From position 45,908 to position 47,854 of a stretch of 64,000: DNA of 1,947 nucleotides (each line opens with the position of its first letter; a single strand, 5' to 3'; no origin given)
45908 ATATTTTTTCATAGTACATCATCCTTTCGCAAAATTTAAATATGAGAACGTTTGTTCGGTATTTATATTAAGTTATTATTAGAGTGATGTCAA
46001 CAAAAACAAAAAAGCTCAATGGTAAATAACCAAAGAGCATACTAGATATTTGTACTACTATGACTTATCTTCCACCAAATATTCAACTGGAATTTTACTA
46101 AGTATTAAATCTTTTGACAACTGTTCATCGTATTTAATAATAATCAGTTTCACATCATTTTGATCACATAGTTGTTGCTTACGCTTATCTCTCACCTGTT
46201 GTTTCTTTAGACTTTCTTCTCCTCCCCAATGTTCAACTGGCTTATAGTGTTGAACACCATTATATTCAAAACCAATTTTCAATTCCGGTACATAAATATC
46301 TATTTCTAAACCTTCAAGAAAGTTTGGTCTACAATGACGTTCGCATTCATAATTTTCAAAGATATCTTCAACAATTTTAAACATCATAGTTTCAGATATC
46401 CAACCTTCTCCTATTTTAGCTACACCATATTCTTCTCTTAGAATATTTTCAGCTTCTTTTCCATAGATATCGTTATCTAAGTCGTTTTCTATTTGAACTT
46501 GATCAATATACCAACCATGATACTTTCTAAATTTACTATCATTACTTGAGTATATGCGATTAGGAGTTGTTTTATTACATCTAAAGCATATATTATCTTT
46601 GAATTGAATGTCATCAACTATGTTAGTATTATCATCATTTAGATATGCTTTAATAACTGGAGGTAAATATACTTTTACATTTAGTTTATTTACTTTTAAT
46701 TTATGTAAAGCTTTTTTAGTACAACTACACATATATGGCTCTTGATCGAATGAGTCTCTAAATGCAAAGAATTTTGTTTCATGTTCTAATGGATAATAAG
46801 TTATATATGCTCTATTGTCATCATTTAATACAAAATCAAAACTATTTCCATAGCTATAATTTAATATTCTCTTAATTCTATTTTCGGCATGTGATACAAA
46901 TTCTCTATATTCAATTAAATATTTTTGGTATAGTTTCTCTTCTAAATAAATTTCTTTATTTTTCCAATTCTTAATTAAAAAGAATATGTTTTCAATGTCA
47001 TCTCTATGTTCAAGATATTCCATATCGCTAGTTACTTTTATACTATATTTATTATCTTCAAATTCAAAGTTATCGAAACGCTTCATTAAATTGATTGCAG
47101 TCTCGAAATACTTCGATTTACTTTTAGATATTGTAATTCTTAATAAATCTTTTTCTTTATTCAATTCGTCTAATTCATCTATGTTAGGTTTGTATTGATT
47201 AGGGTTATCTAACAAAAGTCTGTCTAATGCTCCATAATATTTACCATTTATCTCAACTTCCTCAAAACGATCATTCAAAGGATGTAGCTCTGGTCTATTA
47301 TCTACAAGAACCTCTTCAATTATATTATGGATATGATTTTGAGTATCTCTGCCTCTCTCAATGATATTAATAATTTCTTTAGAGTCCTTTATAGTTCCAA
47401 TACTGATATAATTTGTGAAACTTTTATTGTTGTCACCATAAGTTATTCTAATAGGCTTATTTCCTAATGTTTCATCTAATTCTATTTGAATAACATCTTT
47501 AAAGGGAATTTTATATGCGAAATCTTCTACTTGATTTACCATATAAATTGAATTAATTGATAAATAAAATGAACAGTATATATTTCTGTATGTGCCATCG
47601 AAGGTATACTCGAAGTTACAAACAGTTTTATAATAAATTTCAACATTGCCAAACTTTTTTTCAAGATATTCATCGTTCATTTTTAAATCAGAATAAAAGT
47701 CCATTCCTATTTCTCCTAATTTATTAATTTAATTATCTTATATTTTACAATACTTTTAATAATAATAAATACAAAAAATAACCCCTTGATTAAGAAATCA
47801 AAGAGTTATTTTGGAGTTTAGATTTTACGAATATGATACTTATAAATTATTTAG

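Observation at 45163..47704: Cargo module on the opposite strand at the prophage terminus: a nuclease-domain protein of 548 aa plus two paralogous mini-proteins; candidate undescribed defence or exclusion system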

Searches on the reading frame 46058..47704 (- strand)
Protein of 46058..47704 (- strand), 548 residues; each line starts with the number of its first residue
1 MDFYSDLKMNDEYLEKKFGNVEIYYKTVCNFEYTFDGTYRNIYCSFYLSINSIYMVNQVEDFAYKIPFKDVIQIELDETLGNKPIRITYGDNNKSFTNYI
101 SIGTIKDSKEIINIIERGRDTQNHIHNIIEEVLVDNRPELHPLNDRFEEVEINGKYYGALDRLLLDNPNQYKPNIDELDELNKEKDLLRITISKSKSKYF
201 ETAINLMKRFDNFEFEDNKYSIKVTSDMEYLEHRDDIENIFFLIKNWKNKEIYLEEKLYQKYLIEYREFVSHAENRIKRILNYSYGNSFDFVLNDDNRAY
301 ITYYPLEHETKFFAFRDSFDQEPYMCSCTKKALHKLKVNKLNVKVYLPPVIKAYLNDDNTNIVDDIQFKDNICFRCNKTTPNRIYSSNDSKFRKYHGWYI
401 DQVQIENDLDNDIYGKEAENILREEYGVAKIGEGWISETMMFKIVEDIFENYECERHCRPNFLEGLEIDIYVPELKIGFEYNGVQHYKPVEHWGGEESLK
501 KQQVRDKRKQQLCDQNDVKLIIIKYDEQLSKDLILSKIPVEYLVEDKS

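Call 3: search_protein_families(library=pfam, proteins=[window:46058-47704:-], max_evalue=1)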
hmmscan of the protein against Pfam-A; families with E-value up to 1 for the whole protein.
window:46058-47704:- (548 aa): 0 families

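Call 4: search_protein_families(library=padloc, proteins=[window:46058-47704:-], max_evalue=1)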
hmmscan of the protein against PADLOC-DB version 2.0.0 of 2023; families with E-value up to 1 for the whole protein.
window:46058-47704:- (548 aa): 0 families

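Call 5: search_protein_families(library=phrogs, proteins=[window:46058-47704:-], max_evalue=1)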
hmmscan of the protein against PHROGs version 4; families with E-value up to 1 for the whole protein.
window:46058-47704:- (548 aa): 9 families
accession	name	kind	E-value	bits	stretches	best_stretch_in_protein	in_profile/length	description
phrog_27771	-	unknown function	0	1274.8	1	1-548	1-548/549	-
phrog_19778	-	unknown function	5.8e-35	122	2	416-538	234-356/362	-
phrog_34504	-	unknown function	2.1e-24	87.3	1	431-533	274-374/386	-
phrog_559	-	DNA, RNA and nucleotide metabolism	1.7e-15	57.8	1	201-538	50-410/607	HNH endonuclease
phrog_9084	-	DNA, RNA and nucleotide metabolism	7.8e-14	53.1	1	466-530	93-157/187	homing endonuclease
phrog_4538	-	unknown function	9.9e-10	38.9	1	438-525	234-317/447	-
phrog_7140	-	DNA, RNA and nucleotide metabolism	3.4e-09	36.9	1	451-532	139-220/423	intron encoded nuclease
phrog_16260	-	unknown function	3.5e-08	34.2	1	185-261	23-100/213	-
phrog_3339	-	DNA, RNA and nucleotide metabolism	2.1e-05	24.8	1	205-534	109-344/536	homing endonuclease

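Call 6: search_protein_families(library=ncbifam, proteins=[window:46058-47704:-], max_evalue=1)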
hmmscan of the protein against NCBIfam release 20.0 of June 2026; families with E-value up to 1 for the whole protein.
window:46058-47704:- (548 aa): 1 family
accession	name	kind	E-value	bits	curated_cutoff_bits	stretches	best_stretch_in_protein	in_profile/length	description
NF009647.0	PRK13182.1-2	equivalog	0.021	14.8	165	1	194-268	84-157/176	chromosome-anchoring protein RacA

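Call 8: search_dna_similar(query=window:46058-47704:-, collection=phages, mode=protein, max_rows=40)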
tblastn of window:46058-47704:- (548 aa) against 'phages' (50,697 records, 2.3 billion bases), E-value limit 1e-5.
Records with a match: 26; places in all: 26; records where one place covers at least 80% of the query: 3.
Best place of each record, by identity: >=99% 3; <60% 23.
By first word of the organism name: Streptococcus 11; Clostridium 4; Staphylococcus 3; Clostridioides 3; Escherichia 3; Klebsiella 2.
By host as written in the record: Streptococcus thermophilus ST64715 4; Clostridioides difficile 3; Staphylococcus epidermidis 36-1 2; Clostridium tetani ATCC 19406 2; Clostridium tetani C2 2; Streptococcus thermophilus ST64985 2; Streptococcus thermophilus ST68757 2; - 2; and 7 more.
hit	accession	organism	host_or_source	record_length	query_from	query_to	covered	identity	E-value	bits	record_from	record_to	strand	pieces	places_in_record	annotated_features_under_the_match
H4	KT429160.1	Staphylococcus phage SPbeta-like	Staphylococcus epidermidis 36-1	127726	1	548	100%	100.0%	0e+0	1017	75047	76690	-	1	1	hypothetical protein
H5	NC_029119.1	Staphylococcus phage SPbeta-like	Staphylococcus epidermidis 36-1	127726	1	548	100%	100.0%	0e+0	1017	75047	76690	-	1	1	hypothetical protein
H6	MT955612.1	Staphylococcus phage SPbeta-like 2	Staphylococcus haemolyticus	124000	1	548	100%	100.0%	0e+0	1017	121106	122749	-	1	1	hypothetical protein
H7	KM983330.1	Clostridium phage phiCT19406A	Clostridium tetani ATCC 19406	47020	416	538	22%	45.5%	2e-22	108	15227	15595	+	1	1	hypothetical protein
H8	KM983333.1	Clostridium phage phiCTC2A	Clostridium tetani C2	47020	416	538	22%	45.5%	2e-22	108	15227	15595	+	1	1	hypothetical protein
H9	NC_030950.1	Clostridium phage phiCT19406A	Clostridium tetani ATCC 19406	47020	416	538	22%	45.5%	2e-22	108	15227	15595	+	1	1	hypothetical protein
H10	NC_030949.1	Clostridium phage phiCTC2A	Clostridium tetani C2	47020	416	538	22%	45.5%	2e-22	108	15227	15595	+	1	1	hypothetical protein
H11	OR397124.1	Clostridioides phage AR1086-1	Clostridioides difficile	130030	435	538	19%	42.3%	2e-12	76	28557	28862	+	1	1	hypothetical protein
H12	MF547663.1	Clostridioides phage LIBA2945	Clostridioides difficile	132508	435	538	19%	42.3%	2e-12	76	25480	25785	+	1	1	hypothetical protein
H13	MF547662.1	Clostridioides phage LIBA6276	Clostridioides difficile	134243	435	538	19%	42.3%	2e-12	76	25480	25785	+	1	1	hypothetical protein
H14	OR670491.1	Escherichia phage vB_EcoM_JNE01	Escherichia coli O157:H7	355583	416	527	20%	36.7%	2e-6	57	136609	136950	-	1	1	hypothetical protein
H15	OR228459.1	Klebsiella phage fENko-Kae01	Klebsiella aerogenes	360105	435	527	17%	37.6%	3e-7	60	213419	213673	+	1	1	hypothetical protein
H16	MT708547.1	Klebsiella phage Muenster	Klebsiella pneumoniae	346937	464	538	14%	45.3%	7e-8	62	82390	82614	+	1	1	homing endonuclease EDxHD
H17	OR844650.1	Escherichia phage ECO103 4-12-1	Escherichia coli O103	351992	466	538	13%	43.4%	2e-6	57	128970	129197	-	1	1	record has no annotation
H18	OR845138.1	Escherichia phage EC22.5-2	Escherichia coli ATCC 25922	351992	466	538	13%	43.4%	2e-6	57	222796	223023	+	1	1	record has no annotation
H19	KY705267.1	Streptococcus phage P7154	Streptococcus thermophilus ST64715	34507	456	525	13%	44.3%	5e-6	56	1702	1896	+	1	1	hypothetical protein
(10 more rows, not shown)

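Call 11: search_solved_structures(query=window:46058-47704:-, max_evalue=10, show_alignments=3)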
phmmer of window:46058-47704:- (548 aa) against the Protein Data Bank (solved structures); distinct sequences matched with E-value up to 10: 2.
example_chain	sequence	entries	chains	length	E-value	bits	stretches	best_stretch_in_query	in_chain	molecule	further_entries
4g3a_A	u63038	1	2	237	1.5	10.7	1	313-363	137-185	CLIP-associating protein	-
4etr_A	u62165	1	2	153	1.5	10.7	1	79-131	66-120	Putative uncharacterized protein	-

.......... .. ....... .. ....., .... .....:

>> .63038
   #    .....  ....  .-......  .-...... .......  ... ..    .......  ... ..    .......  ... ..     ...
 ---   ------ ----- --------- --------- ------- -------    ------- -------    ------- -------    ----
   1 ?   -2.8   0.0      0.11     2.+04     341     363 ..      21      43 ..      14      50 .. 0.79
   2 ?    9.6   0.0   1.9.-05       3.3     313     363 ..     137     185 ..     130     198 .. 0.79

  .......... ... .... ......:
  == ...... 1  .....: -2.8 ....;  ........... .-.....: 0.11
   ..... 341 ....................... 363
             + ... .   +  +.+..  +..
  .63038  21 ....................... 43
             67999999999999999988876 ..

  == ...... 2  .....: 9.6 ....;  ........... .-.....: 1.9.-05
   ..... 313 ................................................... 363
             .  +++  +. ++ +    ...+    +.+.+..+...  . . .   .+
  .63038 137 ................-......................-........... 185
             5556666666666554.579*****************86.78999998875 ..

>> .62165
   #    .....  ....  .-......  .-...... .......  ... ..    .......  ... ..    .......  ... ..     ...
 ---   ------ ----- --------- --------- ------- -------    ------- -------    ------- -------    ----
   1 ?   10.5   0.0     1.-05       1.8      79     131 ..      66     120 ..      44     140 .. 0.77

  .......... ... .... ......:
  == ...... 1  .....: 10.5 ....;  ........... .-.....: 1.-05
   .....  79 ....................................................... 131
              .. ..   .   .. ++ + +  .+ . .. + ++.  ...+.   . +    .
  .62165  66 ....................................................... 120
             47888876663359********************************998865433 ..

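Call 12: find_homologous_proteins(query=window:46058-47704:-, max_evalue=0.001)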
Query window:46058-47704:- (548 aa): 54 proteins with E <= 0.001 among 5215 candidates.
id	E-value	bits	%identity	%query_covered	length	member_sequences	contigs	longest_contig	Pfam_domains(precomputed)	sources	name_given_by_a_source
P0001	0.0e+0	1144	91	100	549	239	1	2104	-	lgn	-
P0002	0.0e+0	1117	89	100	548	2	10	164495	-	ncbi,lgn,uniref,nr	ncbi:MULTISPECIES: hypothetical protein [Staphylococcus]|uniref:hypothetical protein n=1 Tax=Staphyl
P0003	0.0e+0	1079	87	99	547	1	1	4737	-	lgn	-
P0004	0.0e+0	1061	85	100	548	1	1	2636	-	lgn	-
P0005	0.0e+0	1060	85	99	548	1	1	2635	-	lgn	-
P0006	0.0e+0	1058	85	100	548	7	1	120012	-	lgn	-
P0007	0.0e+0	1047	85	99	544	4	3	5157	-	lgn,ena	-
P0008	0.0e+0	1047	84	99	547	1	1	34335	-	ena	-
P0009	0.0e+0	1046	84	99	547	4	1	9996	-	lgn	-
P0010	0.0e+0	1019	82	99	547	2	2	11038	-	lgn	-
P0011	2.2e-174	599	90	55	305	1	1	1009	-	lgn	-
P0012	8.3e-165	568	49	99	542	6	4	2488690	-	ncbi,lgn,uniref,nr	ncbi:hypothetical protein CD127_09980 [Staphylococcus petrasii]|uniref:hypothetical protein n=1 Tax=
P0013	2.3e-162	560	48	99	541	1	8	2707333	-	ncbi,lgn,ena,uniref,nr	ncbi:phage protein [Staphylococcus petrasii]|uniref:Phage protein n=1 Tax=Staphylococcus petrasii Ta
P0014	1.1e-158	548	48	99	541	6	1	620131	-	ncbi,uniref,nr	ncbi:hypothetical protein [Staphylococcus sp. Marseille-Q1834]|uniref:hypothetical protein n=1 Tax=S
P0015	1.5e-158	547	47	99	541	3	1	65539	-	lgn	-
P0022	1.1e-40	158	30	64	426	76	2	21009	-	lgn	-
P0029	4.0e-35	140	43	33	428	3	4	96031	-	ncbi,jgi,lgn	jgi:hypothetical protein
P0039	3.8e-29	120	53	22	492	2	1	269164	PF13208.12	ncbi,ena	-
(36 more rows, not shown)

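Call 16: search_solved_structures(query=A1, max_evalue=10, show_alignments=3)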
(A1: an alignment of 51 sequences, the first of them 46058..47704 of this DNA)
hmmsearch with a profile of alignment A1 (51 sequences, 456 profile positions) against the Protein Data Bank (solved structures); distinct sequences matched with E-value up to 10: 2.
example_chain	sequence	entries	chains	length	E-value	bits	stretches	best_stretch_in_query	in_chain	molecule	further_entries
9cpc_3E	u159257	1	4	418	0.014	18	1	124-297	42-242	Tektin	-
5opj_A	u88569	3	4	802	0.34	13.4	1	88-150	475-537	Rhamnogalacturonan lyase | Acetyl-CoA carboxylase, biotin carboxylase | Glycosyl hydrolase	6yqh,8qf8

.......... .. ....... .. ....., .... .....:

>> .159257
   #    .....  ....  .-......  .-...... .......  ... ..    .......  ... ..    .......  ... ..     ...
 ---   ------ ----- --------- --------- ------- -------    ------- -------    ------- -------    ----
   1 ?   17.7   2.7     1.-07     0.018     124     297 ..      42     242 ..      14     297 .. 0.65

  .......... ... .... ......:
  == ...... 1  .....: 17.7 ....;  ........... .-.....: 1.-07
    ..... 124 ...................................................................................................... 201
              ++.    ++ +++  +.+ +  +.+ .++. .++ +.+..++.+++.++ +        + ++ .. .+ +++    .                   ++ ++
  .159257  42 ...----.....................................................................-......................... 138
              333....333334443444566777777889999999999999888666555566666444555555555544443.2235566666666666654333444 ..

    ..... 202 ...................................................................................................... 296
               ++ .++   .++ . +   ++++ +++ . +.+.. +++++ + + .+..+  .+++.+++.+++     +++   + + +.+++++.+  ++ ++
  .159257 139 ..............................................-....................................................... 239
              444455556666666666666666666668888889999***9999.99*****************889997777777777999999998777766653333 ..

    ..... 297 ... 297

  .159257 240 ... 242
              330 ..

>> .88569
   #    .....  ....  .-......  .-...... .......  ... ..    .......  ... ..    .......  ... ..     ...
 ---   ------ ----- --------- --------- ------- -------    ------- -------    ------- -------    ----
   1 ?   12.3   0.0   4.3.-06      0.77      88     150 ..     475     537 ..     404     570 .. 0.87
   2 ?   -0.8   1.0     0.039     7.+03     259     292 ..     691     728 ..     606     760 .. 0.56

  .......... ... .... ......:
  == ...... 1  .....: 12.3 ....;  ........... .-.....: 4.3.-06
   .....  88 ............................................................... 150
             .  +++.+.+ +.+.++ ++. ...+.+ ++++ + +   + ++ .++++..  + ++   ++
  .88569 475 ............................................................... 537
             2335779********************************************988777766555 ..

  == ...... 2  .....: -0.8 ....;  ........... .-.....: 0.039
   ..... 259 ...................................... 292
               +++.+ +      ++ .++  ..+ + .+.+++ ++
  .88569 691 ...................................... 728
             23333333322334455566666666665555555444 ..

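Call 17: search_protein_families(library=pfam, alignment_id=A1, max_evalue=0.01)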
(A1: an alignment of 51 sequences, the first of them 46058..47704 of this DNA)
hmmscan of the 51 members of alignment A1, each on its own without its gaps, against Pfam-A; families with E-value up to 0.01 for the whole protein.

A. member 1, window:46058-47704:- (548 aa): 0 families

B. families by the number of members that match (of 51 scanned): 6 families
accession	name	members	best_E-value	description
PF13208.11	TerB_N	4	4.2e-11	TerB N-terminal domain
PF00805.28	Pentapeptide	1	1.6e-29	Pentapeptide repeats (8 copies)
PF13599.13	Pentapeptide_4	1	8.9e-09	Pentapeptide repeat region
PF13576.12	Pentapeptide_3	1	2e-06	Pentapeptide repeats (9 copies)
PF01363.27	FYVE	1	0.0049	FYVE zinc finger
PF06479.17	Ribonuc_2-5A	1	0.0079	Ribonuclease 2-5A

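Call 24: predict_structure(alignment_id=A1)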
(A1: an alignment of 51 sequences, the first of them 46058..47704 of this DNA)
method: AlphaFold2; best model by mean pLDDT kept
length: 548 residues; sequences in the alignment: 51
mean_pLDDT: 84.3   pTM: 0.54
mean pLDDT of the five models: 84.3, 82.0, 81.1, 80.2, 77.9
residues with pLDDT >= 90: 260; 70-90: 209; 50-70: 54; < 50: 25
segments of 3 or more residues with pLDDT < 50: 126-135, 167-173, 546-548
pLDDT, mean of each block of 10 residues (from residue 1): 69 93 88 84 91 93 94 85 84 90 83 86 50 58 77 68 53 60 89 96 96 96 93 89 92 89 79 75 64 83 81 88 94 91 87 75 91 90 85 91 91 84 82 67 94 95 96 97 87 84 96 98 89 93 64
secondary structure, 60 per line:
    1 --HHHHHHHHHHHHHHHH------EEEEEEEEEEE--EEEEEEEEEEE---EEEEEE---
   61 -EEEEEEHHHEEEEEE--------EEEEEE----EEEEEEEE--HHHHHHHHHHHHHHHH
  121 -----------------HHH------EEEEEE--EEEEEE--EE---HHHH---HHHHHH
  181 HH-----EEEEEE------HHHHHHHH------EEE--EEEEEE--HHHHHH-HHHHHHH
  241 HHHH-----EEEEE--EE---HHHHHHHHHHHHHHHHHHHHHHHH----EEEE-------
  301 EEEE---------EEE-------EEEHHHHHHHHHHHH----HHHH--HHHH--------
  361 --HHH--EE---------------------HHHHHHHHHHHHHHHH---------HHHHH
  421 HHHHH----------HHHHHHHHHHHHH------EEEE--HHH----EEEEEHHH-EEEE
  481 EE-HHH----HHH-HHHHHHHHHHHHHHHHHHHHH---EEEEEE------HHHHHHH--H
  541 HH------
elements in order: H3-18 E25-35 E38-48 E52-57 E62-67 E71-76 E85-90 E95-102 H105-120 E147-152 E155-160 H168-171 H175-182 E188-193 H200-207 E214-216 E219-224 H227-232 H234-244 E250-254 H262-285 E290-293 E301-304 E314-316 E324-326 H327-338 H343-346 H349-352 H391-406 H416-425 H436-448 E455-458 E468-472 E477-482 H495-515 E519-524 H531-537

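Call 26: fold_search(model_id=the predicted structure, library=pdb)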
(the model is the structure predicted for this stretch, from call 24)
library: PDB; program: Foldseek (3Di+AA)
matches with E <= 10: 1114; with E <= 0.001: 9
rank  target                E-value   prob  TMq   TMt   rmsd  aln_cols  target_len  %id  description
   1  2bcj_A                4.5e-04  1.00  0.16  0.14   6.3       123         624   11  Crystal Structure of G Protein-Coupled Receptor Kinase 2 in Complex with Galpha-q and Gbetagamma Subunits (released 2005-12-20)
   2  1eaz                  4.8e-04  1.00  0.15  0.66   3.5       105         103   14  Crystal structure of the phosphoinositol (3,4)-bisphosphate binding PH domain of TAPP1 from human. (released 2002-07-11)
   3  1x1f_MODEL_1_A        6.2e-04  1.00  0.15  0.48   6.6       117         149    8  Solution structure of the PH domain of human Docking protein BRDG1 (released 2005-10-04)
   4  2yf0                  6.9e-04  1.00  0.14  0.16  20.0       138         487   10  Human Myotubularin related protein 6 (MTMR6) (released 2011-04-13)
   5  8qqf_C                7.3e-04  1.00  0.16  0.60   4.3       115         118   11  TBC1D23 PH domain complexed with STX16 TLY motif (released 2024-04-10)
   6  5yqr                  7.3e-04  1.00  0.16  0.31   3.8       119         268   15  Crystal structure of the PH-like domain of Lam6 (released 2018-01-31)
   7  3voq_B                8.1e-04  1.00  0.15  0.55   8.5       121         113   12  Crystal structure of the pleckstrin homology domain of human Sin1, a TORC2 subunit (released 2012-04-11)
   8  2ec1_MODEL_1_A        9.0e-04  1.00  0.15  0.59   4.5       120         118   12  Solution structure of the RanBD1 domain from human Nucleoporin 50 kDa (released 2007-08-14)
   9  6tt2_B                9.0e-04  1.00  0.15  0.45   4.6       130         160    8  The PH domain of Bruton's tyrosine kinase mutant R28C (released 2020-11-25)
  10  1txd                  1.1e-03  1.00  0.16  0.24   3.5       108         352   13  Crystal Structure of the DH/PH domains of Leukemia-associated RhoGEF (released 2004-09-21)
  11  8s93                  1.1e-03  0.99  0.16  0.19  18.1       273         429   10  Crystal structure of the PH-TH/kinase complex of Bruton's tyrosine kinase (released 2023-08-16)
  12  4tyz_A                1.1e-03  1.00  0.15  0.58   3.5        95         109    4  Crystal structure of the C-terminal domain of an unknown protein from Leishmania infantum (released 2014-08-06)
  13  1btk_B                1.4e-03  1.00  0.15  0.42   5.7       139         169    8  PH DOMAIN AND BTK MOTIF FROM BRUTON'S TYROSINE KINASE MUTANT R28C (released 1997-09-17)
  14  1btk_A                1.4e-03  1.00  0.15  0.45   4.5       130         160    8  PH DOMAIN AND BTK MOTIF FROM BRUTON'S TYROSINE KINASE MUTANT R28C (released 1997-09-17)
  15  2cy4                  1.5e-03  1.00  0.14  0.52   4.7       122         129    6  Crystal structure of phosphotyrosine binding (PTB) domain of epidermal growth factor receptor pathway substrate-8 (EPS8) (released 2006-01-04)
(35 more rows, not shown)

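Call 29: find_encoding_contigs(protein=P0013, flank=10000, max_places=3)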
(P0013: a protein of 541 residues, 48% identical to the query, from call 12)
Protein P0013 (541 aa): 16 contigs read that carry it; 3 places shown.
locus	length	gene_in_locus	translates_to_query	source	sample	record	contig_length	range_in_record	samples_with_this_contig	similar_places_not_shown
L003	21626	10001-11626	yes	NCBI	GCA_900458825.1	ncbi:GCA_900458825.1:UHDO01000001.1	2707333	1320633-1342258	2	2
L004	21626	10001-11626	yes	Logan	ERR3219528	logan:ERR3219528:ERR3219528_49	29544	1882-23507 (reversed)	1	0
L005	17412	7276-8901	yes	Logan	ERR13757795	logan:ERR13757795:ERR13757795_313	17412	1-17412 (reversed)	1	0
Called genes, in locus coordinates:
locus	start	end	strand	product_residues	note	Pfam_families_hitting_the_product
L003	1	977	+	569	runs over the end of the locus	PF00501:AMP-binding, PF13193:AMP-binding_C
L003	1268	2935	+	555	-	PF01268:FTHFS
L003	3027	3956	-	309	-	PF00912:Transgly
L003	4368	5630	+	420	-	PF00579:tRNA-synt_1b, PF22421:SYY_C-terminal, PF01479:S4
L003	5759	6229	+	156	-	PF12802:MarR_2 (weak), PF01047:MarR, PF13463:HTH_27 (weak)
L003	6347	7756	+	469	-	PF06609:TRI12 (weak), PF00083:Sugar_tr, PF07690:MFS_1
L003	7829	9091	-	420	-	PF00089:Trypsin, PF13365:Trypsin_2, PF14685:PDZ_Tricorn (faint), PF13180:PDZ_2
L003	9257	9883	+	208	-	PF01553:Acyltransferase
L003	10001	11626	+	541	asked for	-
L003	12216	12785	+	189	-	-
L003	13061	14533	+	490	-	PF02378:PTS_EIIC, PF00367:PTS_EIIB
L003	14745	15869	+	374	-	PF00702:Hydrolase, PF13419:HAD_2, PF13242:Hydrolase_like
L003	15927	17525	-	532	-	PF00389:2-Hacid_dh, PF02826:2-Hacid_dh_C, PF19304:PGDH_inter, PF01842:ACT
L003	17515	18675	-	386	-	PF00266:Aminotran_5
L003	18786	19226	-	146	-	PF02566:OsmC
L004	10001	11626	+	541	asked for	-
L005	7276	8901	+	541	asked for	-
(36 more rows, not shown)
